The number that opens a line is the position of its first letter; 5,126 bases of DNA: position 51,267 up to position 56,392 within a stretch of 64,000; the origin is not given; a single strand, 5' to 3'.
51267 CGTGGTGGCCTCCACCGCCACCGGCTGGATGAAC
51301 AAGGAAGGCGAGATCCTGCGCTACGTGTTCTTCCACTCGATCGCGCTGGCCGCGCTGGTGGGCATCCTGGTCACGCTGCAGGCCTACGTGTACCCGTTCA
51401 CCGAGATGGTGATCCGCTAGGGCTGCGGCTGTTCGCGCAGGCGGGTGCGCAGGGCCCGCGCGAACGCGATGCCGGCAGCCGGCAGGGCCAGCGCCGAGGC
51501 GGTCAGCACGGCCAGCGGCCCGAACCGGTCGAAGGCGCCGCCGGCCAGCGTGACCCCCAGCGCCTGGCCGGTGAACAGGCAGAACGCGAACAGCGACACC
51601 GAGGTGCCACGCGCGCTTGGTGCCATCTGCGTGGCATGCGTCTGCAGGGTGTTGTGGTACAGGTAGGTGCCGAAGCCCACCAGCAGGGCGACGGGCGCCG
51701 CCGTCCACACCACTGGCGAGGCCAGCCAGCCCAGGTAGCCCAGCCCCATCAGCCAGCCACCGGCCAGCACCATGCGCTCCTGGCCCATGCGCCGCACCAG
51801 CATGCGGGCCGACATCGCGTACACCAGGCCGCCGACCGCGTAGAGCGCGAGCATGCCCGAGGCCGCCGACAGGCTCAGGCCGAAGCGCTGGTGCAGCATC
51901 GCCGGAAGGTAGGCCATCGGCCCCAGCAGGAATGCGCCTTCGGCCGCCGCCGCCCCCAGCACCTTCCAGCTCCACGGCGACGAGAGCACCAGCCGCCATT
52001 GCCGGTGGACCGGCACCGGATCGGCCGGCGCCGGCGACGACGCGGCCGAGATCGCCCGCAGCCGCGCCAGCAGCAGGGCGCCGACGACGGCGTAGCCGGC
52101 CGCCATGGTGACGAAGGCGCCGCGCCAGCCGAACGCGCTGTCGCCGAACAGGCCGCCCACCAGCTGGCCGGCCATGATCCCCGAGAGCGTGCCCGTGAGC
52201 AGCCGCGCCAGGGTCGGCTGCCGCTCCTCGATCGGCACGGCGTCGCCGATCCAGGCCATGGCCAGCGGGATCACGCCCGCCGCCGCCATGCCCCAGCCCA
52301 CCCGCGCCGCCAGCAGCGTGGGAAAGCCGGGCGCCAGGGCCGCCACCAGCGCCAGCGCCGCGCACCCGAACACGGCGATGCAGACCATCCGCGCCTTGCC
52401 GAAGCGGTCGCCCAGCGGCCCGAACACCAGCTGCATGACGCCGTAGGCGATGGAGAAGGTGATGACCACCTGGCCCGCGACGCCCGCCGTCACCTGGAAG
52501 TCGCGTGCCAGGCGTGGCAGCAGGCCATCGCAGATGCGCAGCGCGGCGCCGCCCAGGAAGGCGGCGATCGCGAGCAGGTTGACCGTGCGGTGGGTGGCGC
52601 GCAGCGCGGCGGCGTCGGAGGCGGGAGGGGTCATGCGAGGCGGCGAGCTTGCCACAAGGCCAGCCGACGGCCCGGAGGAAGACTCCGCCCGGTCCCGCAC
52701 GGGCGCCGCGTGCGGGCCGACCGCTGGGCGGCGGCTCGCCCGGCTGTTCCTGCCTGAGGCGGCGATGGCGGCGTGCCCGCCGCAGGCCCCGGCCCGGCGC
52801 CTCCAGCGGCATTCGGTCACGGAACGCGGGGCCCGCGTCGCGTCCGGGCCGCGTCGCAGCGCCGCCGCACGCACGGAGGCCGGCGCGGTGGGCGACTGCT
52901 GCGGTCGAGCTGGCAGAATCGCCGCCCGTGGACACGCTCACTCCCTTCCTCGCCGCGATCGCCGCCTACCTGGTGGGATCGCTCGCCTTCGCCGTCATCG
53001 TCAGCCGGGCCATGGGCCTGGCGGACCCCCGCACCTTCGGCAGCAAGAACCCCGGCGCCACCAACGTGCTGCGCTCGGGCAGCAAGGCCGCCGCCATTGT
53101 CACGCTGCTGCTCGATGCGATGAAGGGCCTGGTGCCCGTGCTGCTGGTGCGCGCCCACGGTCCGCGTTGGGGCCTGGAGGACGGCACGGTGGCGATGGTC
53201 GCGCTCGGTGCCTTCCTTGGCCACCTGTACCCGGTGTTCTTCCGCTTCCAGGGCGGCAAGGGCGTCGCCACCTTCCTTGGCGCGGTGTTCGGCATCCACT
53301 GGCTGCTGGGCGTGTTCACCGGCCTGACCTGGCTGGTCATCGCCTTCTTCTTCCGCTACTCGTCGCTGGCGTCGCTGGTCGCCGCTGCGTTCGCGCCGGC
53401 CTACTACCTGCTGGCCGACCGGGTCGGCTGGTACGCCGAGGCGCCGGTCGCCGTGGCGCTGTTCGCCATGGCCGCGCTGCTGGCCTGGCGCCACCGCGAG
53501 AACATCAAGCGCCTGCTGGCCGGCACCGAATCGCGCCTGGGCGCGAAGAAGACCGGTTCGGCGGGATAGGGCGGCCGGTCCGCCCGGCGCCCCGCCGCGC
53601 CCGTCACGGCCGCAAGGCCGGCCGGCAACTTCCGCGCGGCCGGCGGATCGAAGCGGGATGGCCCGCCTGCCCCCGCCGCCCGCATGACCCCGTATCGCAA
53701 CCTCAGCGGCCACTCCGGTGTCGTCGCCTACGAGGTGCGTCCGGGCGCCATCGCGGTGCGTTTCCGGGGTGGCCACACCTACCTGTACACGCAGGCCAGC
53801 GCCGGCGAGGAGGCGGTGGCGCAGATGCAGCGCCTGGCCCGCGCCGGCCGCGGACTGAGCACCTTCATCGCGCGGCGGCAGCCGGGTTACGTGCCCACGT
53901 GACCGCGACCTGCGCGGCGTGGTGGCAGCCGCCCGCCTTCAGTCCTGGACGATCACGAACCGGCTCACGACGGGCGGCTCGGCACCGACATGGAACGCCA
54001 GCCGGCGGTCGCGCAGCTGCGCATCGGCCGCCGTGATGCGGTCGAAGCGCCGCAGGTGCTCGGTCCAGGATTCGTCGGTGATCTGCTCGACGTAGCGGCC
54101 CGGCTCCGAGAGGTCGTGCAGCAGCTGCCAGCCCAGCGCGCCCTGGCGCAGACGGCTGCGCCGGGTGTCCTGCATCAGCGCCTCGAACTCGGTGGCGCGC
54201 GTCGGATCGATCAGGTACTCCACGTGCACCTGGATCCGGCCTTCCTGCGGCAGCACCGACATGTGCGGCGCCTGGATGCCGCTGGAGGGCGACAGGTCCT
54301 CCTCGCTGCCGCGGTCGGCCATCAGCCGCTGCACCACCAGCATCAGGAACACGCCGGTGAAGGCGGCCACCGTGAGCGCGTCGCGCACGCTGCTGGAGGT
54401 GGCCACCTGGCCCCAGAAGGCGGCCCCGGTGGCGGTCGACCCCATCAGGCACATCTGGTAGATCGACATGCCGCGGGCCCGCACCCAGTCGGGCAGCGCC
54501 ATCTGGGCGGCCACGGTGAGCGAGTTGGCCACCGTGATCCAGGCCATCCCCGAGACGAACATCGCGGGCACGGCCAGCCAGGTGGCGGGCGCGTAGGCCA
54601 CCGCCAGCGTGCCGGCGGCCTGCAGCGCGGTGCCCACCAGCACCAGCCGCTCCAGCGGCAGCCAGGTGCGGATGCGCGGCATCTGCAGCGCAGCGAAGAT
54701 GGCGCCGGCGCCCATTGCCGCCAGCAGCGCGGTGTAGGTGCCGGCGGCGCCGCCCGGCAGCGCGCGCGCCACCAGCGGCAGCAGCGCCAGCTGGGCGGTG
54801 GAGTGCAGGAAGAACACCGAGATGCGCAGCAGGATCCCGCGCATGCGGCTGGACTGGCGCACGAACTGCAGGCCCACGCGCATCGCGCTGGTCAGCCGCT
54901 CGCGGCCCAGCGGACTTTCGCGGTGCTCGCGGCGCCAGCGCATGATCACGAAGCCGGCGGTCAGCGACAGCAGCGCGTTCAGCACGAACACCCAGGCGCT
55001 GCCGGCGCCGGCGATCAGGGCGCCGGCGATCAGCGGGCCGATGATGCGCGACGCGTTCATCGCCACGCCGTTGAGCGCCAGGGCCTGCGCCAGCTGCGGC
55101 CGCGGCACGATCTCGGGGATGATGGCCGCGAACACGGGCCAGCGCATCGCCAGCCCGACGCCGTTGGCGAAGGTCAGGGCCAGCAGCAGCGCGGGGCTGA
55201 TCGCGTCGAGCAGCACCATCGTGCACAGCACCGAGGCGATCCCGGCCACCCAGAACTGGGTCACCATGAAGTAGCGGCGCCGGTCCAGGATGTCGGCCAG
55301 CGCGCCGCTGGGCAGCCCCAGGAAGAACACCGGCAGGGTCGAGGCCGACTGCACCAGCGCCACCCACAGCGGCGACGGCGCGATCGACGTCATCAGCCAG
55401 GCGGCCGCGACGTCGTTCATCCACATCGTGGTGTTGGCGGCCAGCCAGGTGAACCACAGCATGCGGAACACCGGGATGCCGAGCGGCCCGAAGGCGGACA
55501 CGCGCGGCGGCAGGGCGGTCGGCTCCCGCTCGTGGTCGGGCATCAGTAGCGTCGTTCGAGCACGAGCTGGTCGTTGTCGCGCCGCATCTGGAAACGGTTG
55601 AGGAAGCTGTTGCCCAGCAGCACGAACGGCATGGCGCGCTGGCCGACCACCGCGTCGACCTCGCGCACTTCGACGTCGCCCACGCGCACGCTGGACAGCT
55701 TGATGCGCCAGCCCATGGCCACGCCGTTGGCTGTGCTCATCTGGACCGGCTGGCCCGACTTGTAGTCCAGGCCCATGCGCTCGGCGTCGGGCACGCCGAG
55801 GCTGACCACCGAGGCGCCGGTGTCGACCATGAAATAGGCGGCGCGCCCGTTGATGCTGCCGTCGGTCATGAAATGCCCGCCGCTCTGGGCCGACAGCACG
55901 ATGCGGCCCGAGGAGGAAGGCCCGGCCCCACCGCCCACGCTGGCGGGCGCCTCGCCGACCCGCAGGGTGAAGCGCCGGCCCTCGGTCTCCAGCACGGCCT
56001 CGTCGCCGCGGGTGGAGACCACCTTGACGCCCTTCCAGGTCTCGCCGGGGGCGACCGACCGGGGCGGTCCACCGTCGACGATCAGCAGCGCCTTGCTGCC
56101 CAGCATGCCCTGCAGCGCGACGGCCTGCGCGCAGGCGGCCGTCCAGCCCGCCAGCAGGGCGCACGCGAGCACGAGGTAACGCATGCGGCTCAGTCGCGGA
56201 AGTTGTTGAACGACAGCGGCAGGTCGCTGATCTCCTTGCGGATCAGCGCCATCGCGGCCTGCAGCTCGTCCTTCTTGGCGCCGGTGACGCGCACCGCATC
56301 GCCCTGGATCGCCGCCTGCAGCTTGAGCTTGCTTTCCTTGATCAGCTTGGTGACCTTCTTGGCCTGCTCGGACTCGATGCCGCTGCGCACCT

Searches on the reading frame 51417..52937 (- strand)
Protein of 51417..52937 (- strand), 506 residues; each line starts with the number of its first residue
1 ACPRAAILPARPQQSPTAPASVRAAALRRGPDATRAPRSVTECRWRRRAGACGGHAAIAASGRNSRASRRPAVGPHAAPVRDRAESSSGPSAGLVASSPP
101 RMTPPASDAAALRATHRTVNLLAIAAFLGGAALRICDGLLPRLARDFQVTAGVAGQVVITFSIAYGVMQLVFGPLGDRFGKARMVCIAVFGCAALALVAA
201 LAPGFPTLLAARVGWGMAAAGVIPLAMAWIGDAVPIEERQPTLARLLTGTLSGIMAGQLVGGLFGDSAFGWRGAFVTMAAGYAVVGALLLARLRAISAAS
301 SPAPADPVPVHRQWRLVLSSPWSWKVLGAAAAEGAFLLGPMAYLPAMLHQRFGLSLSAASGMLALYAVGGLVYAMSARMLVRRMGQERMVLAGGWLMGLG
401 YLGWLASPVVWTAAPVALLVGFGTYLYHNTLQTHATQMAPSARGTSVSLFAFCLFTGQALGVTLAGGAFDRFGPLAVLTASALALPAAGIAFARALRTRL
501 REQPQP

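Call 71: search_protein_families(library=pfam, proteins=[window:51417-52937:-], max_evalue=0.0001)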
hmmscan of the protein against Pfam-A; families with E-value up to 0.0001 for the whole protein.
window:51417-52937:- (506 aa): 1 family
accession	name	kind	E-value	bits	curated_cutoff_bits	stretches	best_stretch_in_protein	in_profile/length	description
PF07690.21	MFS_1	-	2.3e-43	148.9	33.4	1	122-461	1-346/347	Major Facilitator Superfamily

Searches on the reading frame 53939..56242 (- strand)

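Call 71: search_protein_families(library=pfam, proteins=[window:53939-56242:-], max_evalue=0.0001)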
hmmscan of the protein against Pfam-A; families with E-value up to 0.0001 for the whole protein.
window:53939-56242:- (767 aa): 2 families
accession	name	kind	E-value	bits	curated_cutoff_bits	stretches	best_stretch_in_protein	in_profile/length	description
PF05977.19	MFS_3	-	1.5e-149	499.3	27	1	249-763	2-518/524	Transmembrane secretion effector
PF07690.21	MFS_1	-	6.4e-31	108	33.4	1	263-606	2-346/347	Major Facilitator Superfamily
